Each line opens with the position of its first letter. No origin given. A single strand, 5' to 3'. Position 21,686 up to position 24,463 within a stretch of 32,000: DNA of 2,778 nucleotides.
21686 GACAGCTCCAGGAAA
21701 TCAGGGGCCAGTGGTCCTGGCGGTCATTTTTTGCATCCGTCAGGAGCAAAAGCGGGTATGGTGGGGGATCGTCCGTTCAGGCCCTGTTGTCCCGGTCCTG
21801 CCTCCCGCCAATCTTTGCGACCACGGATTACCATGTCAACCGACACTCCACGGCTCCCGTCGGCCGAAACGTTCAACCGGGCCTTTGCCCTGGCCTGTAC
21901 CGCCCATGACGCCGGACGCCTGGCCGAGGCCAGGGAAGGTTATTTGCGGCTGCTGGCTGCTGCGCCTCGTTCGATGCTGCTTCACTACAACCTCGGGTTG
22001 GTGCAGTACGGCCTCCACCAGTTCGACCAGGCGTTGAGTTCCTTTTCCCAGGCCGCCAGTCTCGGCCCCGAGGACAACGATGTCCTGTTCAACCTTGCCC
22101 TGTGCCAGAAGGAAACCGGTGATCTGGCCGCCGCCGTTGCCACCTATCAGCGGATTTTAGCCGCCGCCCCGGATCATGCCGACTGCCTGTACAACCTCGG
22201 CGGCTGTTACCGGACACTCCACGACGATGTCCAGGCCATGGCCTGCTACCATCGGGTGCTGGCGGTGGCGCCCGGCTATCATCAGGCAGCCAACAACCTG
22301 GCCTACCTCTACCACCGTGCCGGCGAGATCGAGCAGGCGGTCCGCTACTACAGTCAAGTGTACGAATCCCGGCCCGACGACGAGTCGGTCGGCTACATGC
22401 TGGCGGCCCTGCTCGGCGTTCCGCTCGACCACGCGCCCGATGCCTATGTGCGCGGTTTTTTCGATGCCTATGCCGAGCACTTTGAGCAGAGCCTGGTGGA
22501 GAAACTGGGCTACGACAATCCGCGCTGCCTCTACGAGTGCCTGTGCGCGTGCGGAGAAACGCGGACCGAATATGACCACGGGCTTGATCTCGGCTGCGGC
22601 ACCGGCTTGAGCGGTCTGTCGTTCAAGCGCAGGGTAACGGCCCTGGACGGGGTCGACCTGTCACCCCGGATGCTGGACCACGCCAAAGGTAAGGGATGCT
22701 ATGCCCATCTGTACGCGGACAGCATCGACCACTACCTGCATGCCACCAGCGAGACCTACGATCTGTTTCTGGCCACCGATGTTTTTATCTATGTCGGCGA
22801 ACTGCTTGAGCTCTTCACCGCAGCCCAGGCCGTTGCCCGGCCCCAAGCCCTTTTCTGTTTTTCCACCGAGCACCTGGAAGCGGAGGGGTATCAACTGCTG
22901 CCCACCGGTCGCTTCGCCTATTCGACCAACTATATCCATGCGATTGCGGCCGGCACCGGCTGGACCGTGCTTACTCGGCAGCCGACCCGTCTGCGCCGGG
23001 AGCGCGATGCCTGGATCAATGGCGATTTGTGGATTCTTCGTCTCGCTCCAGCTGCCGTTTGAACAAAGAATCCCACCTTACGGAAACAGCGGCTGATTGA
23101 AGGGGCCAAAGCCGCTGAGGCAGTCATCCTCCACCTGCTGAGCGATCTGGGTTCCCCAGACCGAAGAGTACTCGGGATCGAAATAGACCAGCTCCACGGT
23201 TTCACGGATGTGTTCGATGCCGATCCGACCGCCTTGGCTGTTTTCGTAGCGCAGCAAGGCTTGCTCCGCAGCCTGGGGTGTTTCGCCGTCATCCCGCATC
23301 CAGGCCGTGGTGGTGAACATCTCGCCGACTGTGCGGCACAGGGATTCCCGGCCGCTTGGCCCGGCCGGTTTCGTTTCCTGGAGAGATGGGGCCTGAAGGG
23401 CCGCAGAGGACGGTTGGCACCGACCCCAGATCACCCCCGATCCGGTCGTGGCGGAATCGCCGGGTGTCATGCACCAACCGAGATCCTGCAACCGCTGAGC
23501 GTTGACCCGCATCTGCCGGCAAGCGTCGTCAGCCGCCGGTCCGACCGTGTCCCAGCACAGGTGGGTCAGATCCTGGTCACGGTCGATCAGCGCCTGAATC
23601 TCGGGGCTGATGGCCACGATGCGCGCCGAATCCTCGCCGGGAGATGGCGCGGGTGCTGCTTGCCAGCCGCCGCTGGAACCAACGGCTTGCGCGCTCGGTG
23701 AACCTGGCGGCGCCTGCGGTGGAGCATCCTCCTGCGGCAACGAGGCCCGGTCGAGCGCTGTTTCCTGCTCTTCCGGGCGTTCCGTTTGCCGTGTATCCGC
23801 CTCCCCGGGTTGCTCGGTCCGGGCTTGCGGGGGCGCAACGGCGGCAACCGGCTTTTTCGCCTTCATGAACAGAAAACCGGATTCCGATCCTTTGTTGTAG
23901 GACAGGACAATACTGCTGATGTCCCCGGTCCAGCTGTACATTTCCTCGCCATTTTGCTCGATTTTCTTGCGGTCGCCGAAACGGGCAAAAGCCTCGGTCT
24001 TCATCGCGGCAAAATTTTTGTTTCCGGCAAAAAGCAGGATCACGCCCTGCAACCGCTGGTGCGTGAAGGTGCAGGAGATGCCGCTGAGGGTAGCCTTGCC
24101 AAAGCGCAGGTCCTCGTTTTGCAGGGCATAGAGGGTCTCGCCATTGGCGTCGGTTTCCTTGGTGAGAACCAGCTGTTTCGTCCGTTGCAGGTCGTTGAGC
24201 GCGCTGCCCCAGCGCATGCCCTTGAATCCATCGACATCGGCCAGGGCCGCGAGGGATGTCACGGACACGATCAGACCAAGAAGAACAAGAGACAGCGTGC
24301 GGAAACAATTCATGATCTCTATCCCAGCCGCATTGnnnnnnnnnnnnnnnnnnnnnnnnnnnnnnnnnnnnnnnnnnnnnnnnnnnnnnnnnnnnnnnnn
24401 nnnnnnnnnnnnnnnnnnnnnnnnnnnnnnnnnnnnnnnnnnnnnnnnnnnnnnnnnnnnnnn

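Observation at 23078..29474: Candidate c-di-GMP-gated secreted cysteine protease module with three uncharacterised partner genes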

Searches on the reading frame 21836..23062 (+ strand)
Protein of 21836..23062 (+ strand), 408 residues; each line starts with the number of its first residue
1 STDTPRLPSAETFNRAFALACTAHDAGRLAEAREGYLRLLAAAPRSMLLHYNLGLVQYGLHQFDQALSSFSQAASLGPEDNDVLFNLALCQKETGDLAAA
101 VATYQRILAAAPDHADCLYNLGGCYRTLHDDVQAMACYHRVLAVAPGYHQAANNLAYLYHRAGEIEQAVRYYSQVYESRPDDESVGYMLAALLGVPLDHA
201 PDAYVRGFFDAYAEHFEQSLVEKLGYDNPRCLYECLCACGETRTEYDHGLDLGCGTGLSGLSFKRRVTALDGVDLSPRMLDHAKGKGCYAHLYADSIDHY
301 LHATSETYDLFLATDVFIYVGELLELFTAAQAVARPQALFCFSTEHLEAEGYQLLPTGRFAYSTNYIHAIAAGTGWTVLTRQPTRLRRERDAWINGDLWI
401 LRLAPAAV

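Call 72: search_protein_families(library=pfam, proteins=[window:21836-23062:+], max_evalue=0.001)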
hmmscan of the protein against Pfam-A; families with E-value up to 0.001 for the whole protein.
window:21836-23062:+ (408 aa): 23 families
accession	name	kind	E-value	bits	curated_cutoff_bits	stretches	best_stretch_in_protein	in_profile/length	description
PF07719.23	TPR_2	-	9.6e-22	75.7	27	1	49-80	3-34/34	Tetratricopeptide repeat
PF00515.34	TPR_1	-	3.4e-21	74.6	27.8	2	115-148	1-34/34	Tetratricopeptide repeat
PF13432.12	TPR_16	-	3.3e-17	63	32.7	3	51-114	1-64/65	Tetratricopeptide repeat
PF13181.12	TPR_8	-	2.4e-16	58.9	25.7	0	150-182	2-34/34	Tetratricopeptide repeat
PF14559.12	TPR_19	-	7.1e-16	58.7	25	3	61-116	5-60/68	Tetratricopeptide repeat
PF13174.12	TPR_6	-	7.8e-16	58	26.3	1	82-113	1-32/33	Tetratricopeptide repeat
PF13431.12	TPR_17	-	1.8e-14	53.1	24.4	0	138-169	2-33/34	Tetratricopeptide repeat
PF13428.12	TPR_14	-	2.2e-14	52.9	23.5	0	154-192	6-44/44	Tetratricopeptide repeat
PF13424.12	TPR_12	-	1.6e-13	51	30.1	3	84-145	6-75/77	Tetratricopeptide repeat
PF13371.12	TPR_9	-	6.5e-13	48.9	35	2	123-188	3-68/73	Tetratricopeptide repeat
PF13176.12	TPR_7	-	1.9e-12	46.7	27.9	0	153-184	3-34/36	Tetratricopeptide repeat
PF13414.12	TPR_11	-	9.3e-12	44.9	26.8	0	25-59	6-40/42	TPR repeat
PF24575.1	TPR_Slam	-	8.9e-10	39.4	35.2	0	156-193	54-91/104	Surface lipoprotein assembly modifier, N-terminal TPR repeats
PF13649.12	Methyltransf_25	-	1.6e-09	38.8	27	1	250-336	2-95/97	Methyltransferase domain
PF08241.18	Methyltransf_11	-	1.1e-08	36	21.2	1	250-342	1-95/95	Methyltransferase domain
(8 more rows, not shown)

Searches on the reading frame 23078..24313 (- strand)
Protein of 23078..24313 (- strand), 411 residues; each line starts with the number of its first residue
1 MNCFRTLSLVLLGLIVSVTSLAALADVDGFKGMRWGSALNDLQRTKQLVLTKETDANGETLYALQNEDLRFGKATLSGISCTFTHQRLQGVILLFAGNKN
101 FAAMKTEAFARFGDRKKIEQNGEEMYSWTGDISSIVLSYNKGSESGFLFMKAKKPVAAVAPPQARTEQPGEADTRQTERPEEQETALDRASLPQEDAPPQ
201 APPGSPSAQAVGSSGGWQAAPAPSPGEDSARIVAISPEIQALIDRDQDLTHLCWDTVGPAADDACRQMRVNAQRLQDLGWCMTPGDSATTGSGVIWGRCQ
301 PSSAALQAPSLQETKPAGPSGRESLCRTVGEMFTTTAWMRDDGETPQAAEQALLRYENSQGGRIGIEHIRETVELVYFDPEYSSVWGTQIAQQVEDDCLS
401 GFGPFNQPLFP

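Call 3: search_protein_families(library=pfam, proteins=[window:23078-24313:-], max_evalue=0.01)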
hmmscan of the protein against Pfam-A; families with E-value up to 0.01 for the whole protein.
window:23078-24313:- (411 aa): 0 families

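Call 4: search_protein_families(library=ncbifam, proteins=[window:23078-24313:-], max_evalue=0.01)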
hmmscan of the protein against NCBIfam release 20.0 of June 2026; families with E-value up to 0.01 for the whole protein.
window:23078-24313:- (411 aa): 0 families

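Call 19: find_homologous_proteins(query=window:23078-24313:-, max_evalue=0.001)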
Query window:23078-24313:- (411 aa): 69 proteins with E <= 0.001 among 8000 candidates.
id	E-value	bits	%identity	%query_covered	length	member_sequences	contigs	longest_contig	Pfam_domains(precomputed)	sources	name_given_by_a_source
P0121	3.7e-276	933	100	100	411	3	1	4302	-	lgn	-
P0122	1.7e-153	529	58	100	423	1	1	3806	-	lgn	-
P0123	3.0e-153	529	61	97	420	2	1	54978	-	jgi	jgi:hypothetical protein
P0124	1.2e-119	418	50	93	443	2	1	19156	-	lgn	-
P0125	1.6e-117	411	51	93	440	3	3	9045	-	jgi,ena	-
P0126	9.5e-116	405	50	93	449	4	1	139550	-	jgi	-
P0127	4.6e-114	400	52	94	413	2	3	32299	-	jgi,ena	-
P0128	6.0e-114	399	51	93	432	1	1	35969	-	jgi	jgi:hypothetical protein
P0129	5.4e-113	396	49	98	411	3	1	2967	-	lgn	-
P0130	1.8e-112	394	48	93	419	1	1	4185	-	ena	-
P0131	2.1e-112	394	48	99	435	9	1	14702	-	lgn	-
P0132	2.2e-110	388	49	94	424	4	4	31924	-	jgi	jgi:hypothetical protein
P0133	4.3e-110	387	48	98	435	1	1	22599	-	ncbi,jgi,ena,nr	ncbi:MAG: hypothetical protein FWG62_00770 [Proteobacteria bacterium]|nr:hypothetical protein [Pseud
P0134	7.3e-110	386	50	93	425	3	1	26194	-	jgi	jgi:hypothetical protein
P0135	9.8e-110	385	51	94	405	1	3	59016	-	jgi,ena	-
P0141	3.1e-108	380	48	94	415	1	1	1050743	-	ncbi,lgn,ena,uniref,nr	ncbi:hypothetical protein [uncultured Desulfobulbus sp.]|uniref:hypothetical protein n=1 Tax=uncultu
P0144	1.1e-107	379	50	93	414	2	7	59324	-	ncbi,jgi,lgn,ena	ncbi:hypothetical protein [Desulfobulbus propionicus]|jgi:hypothetical protein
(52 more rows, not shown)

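Call 20: find_encoding_contigs(protein=P0144, flank=9000, max_places=2)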
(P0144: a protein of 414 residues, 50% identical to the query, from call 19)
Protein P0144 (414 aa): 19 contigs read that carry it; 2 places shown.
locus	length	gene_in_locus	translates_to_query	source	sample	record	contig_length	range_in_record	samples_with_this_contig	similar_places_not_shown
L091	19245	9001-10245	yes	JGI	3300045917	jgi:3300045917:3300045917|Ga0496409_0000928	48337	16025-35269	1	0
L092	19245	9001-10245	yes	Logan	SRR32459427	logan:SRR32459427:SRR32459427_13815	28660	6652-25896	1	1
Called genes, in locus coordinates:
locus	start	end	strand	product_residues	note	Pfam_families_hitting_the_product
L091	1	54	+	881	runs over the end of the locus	PF00989:PAS (weak), PF13426:PAS_9, PF01590:GAF (weak), PF13185:GAF_2, PF13426:PAS_9, PF13426:PAS_9, PF00512:HisKA, PF02518:HATPase_c, +2 more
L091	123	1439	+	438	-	PF00072:Response_reg, PF13426:PAS_9 (weak), PF08447:PAS_3, PF00196:GerE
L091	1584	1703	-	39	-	-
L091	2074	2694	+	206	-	PF00072:Response_reg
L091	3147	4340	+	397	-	-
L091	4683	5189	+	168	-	PF00582:Usp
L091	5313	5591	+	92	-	-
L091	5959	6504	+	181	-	PF00011:HSP20, PF17886:ArsA_HSP20 (weak)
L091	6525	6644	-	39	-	-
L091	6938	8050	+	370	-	-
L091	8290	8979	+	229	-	-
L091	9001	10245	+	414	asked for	-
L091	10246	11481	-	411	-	PF13414:TPR_11 (weak), PF13432:TPR_16, PF00515:TPR_1 (weak), PF13424:TPR_12 (weak), PF14559:TPR_19, PF08241:Methyltransf_11, PF08242:Methyltransf_12, PF13649:Methyltransf_25, +13 more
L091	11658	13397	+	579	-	PF00270:DEAD, PF04851:ResIII (weak), PF00271:Helicase_C, PF04408:WHD_HA2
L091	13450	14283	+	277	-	PF24473:CON_HrpB, PF08482:HrpB_C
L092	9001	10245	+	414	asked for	-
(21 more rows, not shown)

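Call 21: find_encoding_contigs(protein=P0123, flank=9000, max_places=2)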
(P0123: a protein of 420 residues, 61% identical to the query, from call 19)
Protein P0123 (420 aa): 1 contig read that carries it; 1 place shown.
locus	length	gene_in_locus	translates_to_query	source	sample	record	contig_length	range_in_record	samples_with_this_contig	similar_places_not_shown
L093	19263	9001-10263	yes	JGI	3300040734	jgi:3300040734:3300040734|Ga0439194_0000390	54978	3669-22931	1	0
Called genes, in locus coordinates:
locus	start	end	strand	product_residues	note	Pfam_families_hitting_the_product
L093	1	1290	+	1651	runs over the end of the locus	?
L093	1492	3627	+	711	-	PF03412:Peptidase_C39, PF00664:ABC_membrane, PF00005:ABC_tran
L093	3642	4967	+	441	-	PF25917:BSH_RND, PF25984:BSH_YknX (weak), PF25988:HH_CyaD, PF26002:Beta-barrel_AprE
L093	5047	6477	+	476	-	PF02321:OEP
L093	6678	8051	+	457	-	PF14793:DUF4478, PF18306:LDcluster4 (faint), PF03641:Lysine_decarbox, PF11892:PpnN_C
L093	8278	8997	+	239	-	-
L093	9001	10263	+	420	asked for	-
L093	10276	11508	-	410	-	PF13371:TPR_9 (weak), PF14559:TPR_19 (weak), PF13432:TPR_16, PF14559:TPR_19 (weak), PF13424:TPR_12, PF13371:TPR_9 (weak), PF14559:TPR_19 (weak), PF13649:Methyltransf_25, +15 more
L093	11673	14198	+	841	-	PF00270:DEAD, PF00271:Helicase_C, PF04408:WHD_HA2, PF24473:CON_HrpB, PF08482:HrpB_C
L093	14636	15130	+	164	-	PF03330:DPBB_1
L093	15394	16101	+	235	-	PF07238:PilZ (weak)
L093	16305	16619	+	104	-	PF04972:BON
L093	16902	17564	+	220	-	-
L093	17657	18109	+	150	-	PF00571:CBS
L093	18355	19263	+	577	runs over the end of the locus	PF00072:Response_reg (weak), PF00989:PAS (faint), PF08448:PAS_4, PF13426:PAS_9, PF02518:HATPase_c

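Call 22: find_encoding_contigs(protein=P0141, flank=9000, max_places=2)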
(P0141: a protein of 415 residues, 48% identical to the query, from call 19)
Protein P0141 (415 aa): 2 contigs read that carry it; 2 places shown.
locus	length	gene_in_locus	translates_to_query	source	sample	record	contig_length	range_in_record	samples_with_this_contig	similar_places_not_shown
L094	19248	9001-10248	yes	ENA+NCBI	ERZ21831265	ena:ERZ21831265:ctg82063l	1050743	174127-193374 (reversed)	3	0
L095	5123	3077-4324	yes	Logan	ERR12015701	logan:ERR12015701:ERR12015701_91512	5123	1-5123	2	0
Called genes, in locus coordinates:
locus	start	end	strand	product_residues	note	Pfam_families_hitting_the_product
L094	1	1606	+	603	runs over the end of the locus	-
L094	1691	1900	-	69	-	-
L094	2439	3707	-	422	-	PF00872:Transposase_mut, PF10551:MULE (faint)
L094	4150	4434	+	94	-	-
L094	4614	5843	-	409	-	PF01610:DDE_Tnp_ISL3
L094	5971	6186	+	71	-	PF01548:DEDD_Tnp_IS110 (weak)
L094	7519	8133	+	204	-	PF13280:WYL, PF25583:WCX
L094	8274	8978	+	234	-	-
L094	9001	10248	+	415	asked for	-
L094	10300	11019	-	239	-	PF13489:Methyltransf_23 (weak), PF08241:Methyltransf_11 (weak), PF08242:Methyltransf_12 (weak), PF13649:Methyltransf_25 (weak)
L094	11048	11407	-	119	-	PF13683:rve_3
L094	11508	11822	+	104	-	PF01527:HTH_Tnp_1 (weak)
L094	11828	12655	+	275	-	PF13276:HTH_21, PF00665:rve, PF13683:rve_3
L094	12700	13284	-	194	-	PF00665:rve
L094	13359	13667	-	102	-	PF01527:HTH_Tnp_1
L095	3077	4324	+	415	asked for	-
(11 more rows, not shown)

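Call 50: predict_structure(alignment_id=A5)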
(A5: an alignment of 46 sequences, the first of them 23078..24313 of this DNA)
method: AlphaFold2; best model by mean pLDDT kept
length: 411 residues; sequences in the alignment: 46
mean_pLDDT: 79.1   pTM: 0.44
mean pLDDT of the five models: 79.1, 78.7, 77.4, 77.4, 74.9
residues with pLDDT >= 90: 223; 70-90: 70; 50-70: 44; < 50: 74
segments of 3 or more residues with pLDDT < 50: 171-185, 187-194, 196-206, 208-231, 303-318
pLDDT, mean of each block of 10 residues (from residue 1): 73 70 74 95 95 85 96 97 95 98 97 92 94 96 97 79 59 42 46 40 43 36 42 80 94 87 92 94 72 80 43 41 91 95 95 92 91 96 91 92 76 59
secondary structure, 60 per line:
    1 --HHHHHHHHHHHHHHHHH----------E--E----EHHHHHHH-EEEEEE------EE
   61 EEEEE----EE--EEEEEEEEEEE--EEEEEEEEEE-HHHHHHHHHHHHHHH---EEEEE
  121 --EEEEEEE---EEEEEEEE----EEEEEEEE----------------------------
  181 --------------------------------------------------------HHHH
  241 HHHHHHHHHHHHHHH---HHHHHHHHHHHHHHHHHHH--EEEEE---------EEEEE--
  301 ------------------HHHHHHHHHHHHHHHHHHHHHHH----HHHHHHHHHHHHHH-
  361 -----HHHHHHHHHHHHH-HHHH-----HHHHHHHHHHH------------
elements in order: H3-19 H39-45 E47-52 E59-65 E74-84 E87-96 H98-112 E116-120 E123-129 E133-140 E145-152 H237-255 H259-277 E280-284 E294-298 H319-341 H346-359 H366-378 H380-383 H389-399

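Call 54: fold_search(model_id=the predicted structure, library=pdb)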
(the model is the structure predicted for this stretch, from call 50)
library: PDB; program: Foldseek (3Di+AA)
matches with E <= 10: 1307; with E <= 0.001: 0
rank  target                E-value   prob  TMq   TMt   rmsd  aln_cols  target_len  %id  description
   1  1vr8                  2.0e-03  1.00  0.18  0.45   7.9       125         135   14  Crystal structure of GTP binding regulator (TM1622) from Thermotoga Maritima at 1.75 A resolution (released 2005-03-15)
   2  4ygt                  3.0e-03  1.00  0.24  0.56   5.7       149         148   12  Crystal structure of a DUF4309 family protein (YjgB) from Bacillus subtilis subsp. subtilis str. 168 at 2.13 A resolutio (released 2015-03-18)
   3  4h0a_B                3.2e-03  1.00  0.18  0.23   8.8       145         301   10  Crystal structure of a cysteine-rich secretory protein (SAV1118) from Staphylococcus aureus subsp. aureus Mu50 at 1.90 (released 2012-09-26)
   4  4h0a_A                3.6e-03  1.00  0.18  0.24   8.7       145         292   10  Crystal structure of a cysteine-rich secretory protein (SAV1118) from Staphylococcus aureus subsp. aureus Mu50 at 1.90 (released 2012-09-26)
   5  6xtd_B                1.8e-02  0.98  0.19  0.40   6.2       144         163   11  Rhs1-CT in complex with cognate immunity protein RhsI1 (released 2021-07-28)
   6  9etd_A                2.4e-02  0.54  0.09  0.25  13.4       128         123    5  Crystal structure of recombinant chicken liver Bile Acid Binding Protein (cL-BABP) in complex with ursodeoxycholic aci (released 2024-10-09)
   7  1v2b_B                2.7e-02  0.84  0.14  0.31   7.5       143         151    6  Crystal Structure of PsbP Protein in the Oxygen-Evolving Complex of Photosystem II from Higher Plants (released 2004-05-18)
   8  7o0j                  3.2e-02  0.51  0.09  0.24  12.9       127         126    6  High resolution structure of recombinant chichen liver Bile Acid Binding Protein (cL-BABP) (released 2021-05-12)
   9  2iv9_A                3.8e-02  0.51  0.10  0.17  14.7       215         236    9  B2-appendage from AP2 in complex with Eps15 peptide (released 2007-03-13)
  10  1v2b_A                4.2e-02  0.72  0.14  0.30   7.4       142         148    7  Crystal Structure of PsbP Protein in the Oxygen-Evolving Complex of Photosystem II from Higher Plants (released 2004-05-18)
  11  3pwe_A                4.5e-02  0.15  0.08  0.09  13.5       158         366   11  Crystal structure of the E. coli beta clamp mutant R103C, I305C, C260S, C333S at 2.2A resolution (released 2011-10-19)
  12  2v7s                  5.0e-02  0.66  0.13  0.27  12.0       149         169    9  Crystal structure of the putative lipoprotein LppA from Mycobacterium tuberculosis (released 2008-08-26)
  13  4zsb                  5.0e-02  0.25  0.11  0.23  17.1       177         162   11  Crystal structure of the ligand-free effector-binding domain of DasR (DasR-EBD) (released 2016-06-08)
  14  4n97_A                5.0e-02  0.23  0.08  0.08  10.8       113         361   12  E. coli sliding clamp in complex with 5-nitroindole (released 2013-11-06)
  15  9etg_B                5.3e-02  0.41  0.09  0.24  12.8       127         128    4  Crystal structure of recombinant chicken liver Bile Acid Binding Protein (cL-BABP) in complex with CA-M11 (released 2024-10-09)
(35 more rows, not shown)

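Call 59: search_solved_structures(query=A5, max_evalue=1)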
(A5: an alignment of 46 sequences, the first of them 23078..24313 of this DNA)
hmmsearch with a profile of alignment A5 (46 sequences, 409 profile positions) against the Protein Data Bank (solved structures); distinct sequences matched with E-value up to 1: 0.

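Call 70: search_protein_families(library=padloc, proteins=[window:23078-24313:-], max_evalue=0.01)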
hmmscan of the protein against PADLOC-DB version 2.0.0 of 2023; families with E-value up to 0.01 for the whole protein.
window:23078-24313:- (411 aa): 0 families

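Call 71: search_protein_families(library=phrogs, proteins=[window:23078-24313:-], max_evalue=0.01)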
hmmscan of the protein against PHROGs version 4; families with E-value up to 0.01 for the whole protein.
window:23078-24313:- (411 aa): 0 families

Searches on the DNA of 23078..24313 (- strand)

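Call 26: search_rna_families(sources=[L091, L093, L094, L024, L026, L027, L028], threshold=gathering)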
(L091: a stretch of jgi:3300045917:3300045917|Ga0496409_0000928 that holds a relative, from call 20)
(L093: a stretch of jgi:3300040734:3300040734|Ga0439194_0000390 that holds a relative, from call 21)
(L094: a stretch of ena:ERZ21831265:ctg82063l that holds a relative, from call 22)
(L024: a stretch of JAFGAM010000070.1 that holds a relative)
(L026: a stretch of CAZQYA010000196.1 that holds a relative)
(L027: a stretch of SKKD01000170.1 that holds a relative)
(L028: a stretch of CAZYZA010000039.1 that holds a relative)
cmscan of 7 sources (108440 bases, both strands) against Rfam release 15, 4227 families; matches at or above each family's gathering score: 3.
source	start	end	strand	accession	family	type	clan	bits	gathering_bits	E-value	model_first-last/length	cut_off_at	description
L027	4012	4084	+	RF00005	tRNA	Gene; tRNA;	CL00001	72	29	1.5e-13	1-71/71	no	tRNA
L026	3912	3985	-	RF00005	tRNA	Gene; tRNA;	CL00001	64.3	29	1.9e-11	1-71/71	no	tRNA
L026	1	55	-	RF00005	tRNA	Gene; tRNA;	CL00001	37.1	29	0.00061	1-53/71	3'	tRNA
